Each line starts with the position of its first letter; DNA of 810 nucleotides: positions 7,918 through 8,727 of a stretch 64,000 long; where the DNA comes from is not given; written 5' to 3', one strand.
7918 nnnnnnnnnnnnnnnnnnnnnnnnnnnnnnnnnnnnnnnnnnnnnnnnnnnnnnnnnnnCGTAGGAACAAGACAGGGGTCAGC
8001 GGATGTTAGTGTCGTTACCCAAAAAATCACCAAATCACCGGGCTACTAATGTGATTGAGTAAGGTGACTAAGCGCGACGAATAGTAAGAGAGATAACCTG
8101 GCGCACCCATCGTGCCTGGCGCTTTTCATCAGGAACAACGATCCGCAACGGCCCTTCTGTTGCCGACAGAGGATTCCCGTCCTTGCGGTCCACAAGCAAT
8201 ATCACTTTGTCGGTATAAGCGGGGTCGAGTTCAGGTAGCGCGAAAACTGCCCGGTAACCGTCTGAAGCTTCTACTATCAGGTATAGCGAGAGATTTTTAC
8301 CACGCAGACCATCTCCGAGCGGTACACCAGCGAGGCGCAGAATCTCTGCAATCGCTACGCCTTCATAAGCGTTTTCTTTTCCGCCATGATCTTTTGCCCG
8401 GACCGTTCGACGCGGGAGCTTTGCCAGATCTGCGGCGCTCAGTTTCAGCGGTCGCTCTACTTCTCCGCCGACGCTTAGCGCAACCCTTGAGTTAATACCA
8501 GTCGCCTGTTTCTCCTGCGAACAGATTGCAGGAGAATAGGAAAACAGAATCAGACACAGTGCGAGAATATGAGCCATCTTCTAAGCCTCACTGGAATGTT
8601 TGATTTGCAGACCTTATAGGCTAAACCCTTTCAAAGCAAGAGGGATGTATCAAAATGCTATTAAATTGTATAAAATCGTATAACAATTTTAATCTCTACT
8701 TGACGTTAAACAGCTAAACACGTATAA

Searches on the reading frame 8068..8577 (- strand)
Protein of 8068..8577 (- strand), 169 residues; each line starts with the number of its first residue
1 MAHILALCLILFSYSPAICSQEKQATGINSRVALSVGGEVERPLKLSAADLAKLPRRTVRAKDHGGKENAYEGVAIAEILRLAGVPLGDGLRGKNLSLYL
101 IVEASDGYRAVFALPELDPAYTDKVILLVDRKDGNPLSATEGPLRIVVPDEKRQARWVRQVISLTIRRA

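Call 12: search_protein_families(library=pfam, proteins=[window:8068-8577:-], max_evalue=0.0001)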
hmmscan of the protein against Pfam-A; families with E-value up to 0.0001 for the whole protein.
window:8068-8577:- (169 aa): 1 family
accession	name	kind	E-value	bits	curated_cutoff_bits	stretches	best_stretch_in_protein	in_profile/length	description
PF00174.25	Oxidored_molyb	-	1.1e-09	38.6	24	1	32-161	12-158/169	Oxidoreductase molybdopterin binding domain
